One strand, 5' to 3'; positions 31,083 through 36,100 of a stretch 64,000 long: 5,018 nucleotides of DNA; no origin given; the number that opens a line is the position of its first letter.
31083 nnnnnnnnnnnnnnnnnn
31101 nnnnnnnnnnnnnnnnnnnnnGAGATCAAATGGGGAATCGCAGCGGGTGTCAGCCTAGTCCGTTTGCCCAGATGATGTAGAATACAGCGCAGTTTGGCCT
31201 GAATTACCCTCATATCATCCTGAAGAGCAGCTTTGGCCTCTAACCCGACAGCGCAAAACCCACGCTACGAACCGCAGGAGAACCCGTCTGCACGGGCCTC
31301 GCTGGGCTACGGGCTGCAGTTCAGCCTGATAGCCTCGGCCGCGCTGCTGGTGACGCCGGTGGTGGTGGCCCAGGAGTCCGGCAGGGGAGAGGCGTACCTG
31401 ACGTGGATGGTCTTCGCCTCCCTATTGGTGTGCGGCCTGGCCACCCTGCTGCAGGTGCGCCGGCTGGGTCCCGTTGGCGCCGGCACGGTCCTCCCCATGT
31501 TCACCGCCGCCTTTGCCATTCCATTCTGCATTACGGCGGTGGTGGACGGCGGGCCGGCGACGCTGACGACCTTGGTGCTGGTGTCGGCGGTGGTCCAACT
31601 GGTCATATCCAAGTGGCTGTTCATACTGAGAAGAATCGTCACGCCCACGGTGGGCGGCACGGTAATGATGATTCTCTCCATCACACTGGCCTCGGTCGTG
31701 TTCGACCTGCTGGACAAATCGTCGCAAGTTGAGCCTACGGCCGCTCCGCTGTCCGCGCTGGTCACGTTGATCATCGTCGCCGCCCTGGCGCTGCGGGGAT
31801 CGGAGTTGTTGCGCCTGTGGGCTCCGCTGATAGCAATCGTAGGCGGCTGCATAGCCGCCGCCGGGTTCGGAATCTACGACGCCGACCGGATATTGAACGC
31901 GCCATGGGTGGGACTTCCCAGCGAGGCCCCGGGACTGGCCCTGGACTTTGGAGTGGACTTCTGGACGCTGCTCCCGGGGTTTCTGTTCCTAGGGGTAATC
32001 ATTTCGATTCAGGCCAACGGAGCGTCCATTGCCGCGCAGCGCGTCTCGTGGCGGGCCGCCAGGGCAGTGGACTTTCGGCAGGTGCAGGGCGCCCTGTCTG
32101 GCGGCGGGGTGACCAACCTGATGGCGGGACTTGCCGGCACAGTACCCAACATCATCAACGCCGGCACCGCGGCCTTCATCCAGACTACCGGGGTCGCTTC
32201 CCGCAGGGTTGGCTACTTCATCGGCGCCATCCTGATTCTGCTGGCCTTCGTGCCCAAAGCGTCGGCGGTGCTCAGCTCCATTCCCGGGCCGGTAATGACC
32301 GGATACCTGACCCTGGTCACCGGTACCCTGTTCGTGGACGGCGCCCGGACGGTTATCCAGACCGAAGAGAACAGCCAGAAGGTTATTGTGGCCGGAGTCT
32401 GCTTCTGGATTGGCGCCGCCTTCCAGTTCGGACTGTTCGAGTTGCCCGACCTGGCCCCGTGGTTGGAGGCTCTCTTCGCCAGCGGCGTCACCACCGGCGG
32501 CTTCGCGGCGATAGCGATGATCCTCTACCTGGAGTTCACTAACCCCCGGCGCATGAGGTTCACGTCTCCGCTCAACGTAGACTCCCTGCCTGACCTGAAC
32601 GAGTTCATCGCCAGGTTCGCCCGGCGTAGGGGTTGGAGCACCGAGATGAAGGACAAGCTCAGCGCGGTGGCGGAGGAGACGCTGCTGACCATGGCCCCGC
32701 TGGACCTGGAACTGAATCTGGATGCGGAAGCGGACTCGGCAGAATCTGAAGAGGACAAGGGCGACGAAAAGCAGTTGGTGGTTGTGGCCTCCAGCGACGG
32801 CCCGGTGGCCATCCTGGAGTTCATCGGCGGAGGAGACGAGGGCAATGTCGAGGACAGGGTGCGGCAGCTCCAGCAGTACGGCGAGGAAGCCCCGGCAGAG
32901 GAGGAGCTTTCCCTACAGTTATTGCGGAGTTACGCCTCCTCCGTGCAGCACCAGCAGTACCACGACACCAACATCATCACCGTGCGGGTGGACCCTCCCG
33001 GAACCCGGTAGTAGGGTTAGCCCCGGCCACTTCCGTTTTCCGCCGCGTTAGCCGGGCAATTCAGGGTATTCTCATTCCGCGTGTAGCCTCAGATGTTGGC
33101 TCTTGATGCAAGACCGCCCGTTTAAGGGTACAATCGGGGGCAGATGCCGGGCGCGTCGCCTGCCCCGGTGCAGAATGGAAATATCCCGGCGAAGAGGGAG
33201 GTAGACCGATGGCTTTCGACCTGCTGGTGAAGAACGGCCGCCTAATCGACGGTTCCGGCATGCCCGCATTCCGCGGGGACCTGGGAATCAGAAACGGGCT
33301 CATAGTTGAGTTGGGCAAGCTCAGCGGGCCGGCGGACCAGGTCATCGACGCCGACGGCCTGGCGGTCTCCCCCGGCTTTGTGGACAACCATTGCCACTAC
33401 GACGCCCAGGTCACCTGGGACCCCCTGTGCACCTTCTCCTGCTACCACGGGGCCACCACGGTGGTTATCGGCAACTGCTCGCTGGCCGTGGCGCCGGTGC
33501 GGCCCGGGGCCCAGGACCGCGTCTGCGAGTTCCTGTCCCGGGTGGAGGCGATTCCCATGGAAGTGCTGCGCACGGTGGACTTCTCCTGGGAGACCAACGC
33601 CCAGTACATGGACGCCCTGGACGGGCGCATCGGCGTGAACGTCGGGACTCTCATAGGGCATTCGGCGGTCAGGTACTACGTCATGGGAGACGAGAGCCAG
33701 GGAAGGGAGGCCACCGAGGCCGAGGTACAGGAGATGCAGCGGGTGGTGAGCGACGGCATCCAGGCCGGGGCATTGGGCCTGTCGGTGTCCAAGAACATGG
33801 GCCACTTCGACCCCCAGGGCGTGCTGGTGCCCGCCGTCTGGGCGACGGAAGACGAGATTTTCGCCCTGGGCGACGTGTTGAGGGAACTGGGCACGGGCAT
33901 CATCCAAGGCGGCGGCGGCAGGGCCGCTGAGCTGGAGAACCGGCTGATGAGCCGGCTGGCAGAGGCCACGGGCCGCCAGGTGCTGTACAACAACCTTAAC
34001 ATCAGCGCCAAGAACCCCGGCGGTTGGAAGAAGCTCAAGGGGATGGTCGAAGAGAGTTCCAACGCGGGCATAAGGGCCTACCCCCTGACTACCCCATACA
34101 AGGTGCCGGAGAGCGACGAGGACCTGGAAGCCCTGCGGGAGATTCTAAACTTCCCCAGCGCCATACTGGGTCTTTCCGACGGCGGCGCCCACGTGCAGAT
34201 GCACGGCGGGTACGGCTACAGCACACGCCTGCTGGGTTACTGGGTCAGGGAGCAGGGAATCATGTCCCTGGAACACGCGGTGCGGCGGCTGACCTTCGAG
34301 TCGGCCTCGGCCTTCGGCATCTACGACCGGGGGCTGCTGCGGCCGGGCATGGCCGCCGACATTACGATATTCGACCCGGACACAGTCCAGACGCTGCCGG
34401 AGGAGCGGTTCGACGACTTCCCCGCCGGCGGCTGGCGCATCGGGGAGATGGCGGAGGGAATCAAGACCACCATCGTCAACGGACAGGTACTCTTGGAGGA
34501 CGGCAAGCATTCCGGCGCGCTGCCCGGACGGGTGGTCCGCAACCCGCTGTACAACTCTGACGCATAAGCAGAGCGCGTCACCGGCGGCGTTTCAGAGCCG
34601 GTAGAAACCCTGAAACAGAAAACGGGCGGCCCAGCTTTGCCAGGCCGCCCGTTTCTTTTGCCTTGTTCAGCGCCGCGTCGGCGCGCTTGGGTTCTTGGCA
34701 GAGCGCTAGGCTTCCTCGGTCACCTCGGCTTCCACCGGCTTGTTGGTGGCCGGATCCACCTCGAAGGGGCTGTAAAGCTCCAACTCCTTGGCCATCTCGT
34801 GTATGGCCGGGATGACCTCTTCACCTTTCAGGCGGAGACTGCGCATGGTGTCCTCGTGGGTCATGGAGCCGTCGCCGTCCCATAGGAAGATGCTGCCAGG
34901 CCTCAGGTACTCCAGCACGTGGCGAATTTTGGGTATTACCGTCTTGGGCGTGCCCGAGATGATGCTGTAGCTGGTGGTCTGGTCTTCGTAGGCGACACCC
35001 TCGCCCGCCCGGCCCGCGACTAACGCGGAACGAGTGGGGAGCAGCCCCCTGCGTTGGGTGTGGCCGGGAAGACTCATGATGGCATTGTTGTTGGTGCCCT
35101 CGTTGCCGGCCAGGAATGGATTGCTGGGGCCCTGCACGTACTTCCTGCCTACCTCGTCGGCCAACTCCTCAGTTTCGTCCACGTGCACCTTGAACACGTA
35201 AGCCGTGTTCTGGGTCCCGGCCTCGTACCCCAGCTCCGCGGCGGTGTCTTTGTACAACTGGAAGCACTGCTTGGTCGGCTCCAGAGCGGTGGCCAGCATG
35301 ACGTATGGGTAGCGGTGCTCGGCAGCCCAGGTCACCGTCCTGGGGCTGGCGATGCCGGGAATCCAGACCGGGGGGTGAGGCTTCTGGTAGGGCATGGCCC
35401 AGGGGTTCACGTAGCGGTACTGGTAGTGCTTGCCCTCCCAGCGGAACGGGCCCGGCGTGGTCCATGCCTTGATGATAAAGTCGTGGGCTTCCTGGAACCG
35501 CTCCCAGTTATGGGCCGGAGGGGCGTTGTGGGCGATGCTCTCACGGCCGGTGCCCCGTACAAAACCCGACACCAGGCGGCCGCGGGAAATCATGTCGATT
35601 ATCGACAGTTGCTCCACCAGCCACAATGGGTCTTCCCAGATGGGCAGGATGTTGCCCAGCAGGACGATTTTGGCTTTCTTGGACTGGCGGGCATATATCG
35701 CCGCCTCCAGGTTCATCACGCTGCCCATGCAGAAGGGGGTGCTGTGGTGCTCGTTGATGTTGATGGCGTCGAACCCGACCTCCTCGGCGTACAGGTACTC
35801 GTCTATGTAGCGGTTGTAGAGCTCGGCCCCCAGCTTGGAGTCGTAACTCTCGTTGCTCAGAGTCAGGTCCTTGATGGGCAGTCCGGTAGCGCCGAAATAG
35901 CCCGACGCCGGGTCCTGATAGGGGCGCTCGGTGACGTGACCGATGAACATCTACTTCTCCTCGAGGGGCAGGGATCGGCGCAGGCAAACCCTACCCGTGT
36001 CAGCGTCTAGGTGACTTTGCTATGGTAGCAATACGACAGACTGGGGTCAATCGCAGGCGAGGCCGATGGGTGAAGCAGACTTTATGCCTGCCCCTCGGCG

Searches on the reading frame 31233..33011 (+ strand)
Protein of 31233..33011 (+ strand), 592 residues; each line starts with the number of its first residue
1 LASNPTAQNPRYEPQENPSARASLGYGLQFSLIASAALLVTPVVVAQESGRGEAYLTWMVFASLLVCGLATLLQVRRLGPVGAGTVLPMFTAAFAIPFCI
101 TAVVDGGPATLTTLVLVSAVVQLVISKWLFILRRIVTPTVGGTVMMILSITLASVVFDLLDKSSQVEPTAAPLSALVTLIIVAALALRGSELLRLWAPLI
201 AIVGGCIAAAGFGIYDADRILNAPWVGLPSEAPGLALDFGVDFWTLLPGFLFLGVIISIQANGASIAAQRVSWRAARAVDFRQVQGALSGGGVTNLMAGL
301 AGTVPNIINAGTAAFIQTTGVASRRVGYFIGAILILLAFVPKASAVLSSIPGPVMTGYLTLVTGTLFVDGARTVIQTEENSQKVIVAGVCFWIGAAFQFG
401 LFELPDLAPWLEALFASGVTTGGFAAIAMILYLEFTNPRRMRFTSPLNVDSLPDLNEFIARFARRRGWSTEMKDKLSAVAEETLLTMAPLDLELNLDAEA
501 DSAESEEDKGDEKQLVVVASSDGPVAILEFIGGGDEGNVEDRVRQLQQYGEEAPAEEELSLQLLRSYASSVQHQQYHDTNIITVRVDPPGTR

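Call 71: search_protein_families(library=pfam, proteins=[window:31233-33011:+], max_evalue=0.00001)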
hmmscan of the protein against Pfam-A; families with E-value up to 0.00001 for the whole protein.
window:31233-33011:+ (592 aa): 1 family
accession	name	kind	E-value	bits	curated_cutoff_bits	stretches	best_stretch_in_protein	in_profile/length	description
PF00860.26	Xan_ur_permease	-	2.3e-38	132.4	27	1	25-395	5-381/389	Permease family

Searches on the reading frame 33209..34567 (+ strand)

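Call 71: search_protein_families(library=pfam, proteins=[window:33209-34567:+], max_evalue=0.00001)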
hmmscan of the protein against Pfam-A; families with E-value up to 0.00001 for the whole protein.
window:33209-34567:+ (452 aa): 2 families
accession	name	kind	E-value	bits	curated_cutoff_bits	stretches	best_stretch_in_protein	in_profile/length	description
PF07969.17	Amidohydro_3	-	1.5e-31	110.8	29.7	2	44-255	1-200/472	Amidohydrolase family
PF01979.26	Amidohydro_1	-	1.9e-08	34.4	25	1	304-427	230-344/345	Amidohydrolase family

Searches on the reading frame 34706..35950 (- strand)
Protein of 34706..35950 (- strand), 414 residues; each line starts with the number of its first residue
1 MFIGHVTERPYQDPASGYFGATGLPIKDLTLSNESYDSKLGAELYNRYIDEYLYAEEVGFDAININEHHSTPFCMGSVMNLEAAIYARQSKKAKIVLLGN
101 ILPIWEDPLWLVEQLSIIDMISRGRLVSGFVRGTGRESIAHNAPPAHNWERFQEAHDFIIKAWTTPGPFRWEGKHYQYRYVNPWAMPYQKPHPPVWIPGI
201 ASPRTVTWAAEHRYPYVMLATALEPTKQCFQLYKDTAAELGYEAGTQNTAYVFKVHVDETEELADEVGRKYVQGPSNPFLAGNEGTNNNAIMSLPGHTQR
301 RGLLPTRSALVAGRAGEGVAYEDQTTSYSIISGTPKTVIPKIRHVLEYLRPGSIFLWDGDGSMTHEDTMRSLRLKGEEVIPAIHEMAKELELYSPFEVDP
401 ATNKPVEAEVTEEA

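Call 71: search_protein_families(library=pfam, proteins=[window:34706-35950:-], max_evalue=0.00001)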
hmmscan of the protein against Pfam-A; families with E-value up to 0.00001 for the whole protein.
window:34706-35950:- (414 aa): 1 family
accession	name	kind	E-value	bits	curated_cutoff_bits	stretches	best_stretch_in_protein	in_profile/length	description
PF00296.26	Bac_luciferase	-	5.6e-29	101.9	27.9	1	45-344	22-306/314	Luciferase-like monooxygenase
